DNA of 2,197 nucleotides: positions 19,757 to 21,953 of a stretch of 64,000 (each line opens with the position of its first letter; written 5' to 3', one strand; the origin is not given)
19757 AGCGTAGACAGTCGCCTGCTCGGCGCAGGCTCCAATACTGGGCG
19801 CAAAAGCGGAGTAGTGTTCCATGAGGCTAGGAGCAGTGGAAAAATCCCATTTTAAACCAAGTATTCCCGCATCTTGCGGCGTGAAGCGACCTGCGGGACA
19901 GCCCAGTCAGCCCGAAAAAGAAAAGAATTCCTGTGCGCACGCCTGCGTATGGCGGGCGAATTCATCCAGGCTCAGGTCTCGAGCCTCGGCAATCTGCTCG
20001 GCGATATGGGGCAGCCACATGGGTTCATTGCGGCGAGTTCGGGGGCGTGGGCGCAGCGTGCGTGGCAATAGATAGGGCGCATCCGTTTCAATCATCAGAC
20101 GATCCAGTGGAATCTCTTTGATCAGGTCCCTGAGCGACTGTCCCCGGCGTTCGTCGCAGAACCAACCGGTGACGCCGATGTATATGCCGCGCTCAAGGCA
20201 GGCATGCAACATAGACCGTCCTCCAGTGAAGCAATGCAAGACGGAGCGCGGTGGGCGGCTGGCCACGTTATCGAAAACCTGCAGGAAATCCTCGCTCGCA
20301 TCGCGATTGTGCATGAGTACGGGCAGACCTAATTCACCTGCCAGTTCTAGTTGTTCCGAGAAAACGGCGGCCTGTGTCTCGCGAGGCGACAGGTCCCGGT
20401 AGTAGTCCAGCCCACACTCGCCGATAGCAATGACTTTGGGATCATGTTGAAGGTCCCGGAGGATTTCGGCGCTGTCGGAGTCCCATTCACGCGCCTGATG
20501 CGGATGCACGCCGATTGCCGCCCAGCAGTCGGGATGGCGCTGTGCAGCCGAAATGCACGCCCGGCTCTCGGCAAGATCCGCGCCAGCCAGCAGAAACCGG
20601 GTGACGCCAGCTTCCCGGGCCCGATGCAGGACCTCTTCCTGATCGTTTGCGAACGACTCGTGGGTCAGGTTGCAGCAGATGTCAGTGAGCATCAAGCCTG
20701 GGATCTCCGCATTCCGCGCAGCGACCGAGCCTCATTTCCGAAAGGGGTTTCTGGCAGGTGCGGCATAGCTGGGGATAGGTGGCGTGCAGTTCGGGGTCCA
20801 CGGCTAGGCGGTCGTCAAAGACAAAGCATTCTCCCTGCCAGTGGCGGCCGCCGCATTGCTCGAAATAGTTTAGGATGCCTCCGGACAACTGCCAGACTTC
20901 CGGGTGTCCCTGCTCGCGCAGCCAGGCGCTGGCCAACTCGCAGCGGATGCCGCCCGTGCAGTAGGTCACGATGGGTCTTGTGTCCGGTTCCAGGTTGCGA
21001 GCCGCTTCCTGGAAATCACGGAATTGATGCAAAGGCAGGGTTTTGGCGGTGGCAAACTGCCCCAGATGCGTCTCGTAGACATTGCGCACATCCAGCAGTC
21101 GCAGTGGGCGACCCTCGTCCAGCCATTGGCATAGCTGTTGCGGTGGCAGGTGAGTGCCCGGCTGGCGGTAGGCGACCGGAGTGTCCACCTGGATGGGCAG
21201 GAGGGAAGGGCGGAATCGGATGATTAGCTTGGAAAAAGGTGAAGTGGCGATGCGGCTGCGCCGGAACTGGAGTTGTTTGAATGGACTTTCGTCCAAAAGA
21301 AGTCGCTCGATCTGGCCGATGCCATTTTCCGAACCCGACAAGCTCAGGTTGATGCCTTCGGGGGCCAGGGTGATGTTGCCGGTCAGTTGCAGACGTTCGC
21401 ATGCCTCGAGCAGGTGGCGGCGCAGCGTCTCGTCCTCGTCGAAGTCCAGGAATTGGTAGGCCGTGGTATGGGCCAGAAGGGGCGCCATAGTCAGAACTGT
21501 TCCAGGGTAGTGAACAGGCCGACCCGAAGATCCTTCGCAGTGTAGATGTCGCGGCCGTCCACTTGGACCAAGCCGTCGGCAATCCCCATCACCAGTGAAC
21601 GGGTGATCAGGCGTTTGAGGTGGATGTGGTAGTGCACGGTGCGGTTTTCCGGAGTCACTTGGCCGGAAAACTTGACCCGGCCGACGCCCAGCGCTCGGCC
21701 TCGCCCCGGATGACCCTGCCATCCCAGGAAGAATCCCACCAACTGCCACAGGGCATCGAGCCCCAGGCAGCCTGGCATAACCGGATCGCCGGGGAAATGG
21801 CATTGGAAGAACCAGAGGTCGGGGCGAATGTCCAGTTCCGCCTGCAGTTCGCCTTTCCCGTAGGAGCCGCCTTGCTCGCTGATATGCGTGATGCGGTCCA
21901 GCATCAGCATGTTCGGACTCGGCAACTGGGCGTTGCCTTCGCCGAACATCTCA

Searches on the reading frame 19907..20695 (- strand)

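Call 69: search_protein_families(library=pfam, proteins=[window:19907-20695:-], max_evalue=0.0001)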
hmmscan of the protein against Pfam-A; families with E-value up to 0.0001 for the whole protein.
window:19907-20695:- (262 aa): 2 families
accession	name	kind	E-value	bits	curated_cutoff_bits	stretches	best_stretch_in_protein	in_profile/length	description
PF01026.27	TatD_DNase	-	1.6e-74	250.9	27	1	4-259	1-253/253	TatD related DNase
PF04909.20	Amidohydro_2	-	6.8e-05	23.2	26.4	0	111-217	127-258/289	Amidohydrolase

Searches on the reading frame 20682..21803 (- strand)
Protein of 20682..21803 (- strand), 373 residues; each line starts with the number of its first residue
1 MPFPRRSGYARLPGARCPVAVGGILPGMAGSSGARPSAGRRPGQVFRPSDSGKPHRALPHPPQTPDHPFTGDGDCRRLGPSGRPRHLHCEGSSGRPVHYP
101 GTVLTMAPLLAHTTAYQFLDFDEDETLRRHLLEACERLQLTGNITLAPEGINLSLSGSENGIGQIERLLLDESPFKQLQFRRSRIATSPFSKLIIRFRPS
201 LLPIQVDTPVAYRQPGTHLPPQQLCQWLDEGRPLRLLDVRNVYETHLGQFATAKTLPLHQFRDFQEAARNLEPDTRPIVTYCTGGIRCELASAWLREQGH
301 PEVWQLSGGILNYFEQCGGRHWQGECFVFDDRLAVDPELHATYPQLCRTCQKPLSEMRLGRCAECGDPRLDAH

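Call 69: search_protein_families(library=pfam, proteins=[window:20682-21803:-], max_evalue=0.0001)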
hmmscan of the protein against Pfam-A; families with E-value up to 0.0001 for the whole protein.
window:20682-21803:- (373 aa): 3 families
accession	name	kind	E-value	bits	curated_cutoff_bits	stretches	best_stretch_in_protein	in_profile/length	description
PF17773.7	UPF0176_N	-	4.9e-18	65.7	26.2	1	113-199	4-90/92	UPF0176 acylphosphatase like domain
PF00581.25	Rhodanese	-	6.8e-09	36.5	22.2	1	221-313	2-99/102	Rhodanese-like domain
PF12368.13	Rhodanese_C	-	1.1e-05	26.1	26.9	1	323-366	1-44/66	Rhodanase C-terminal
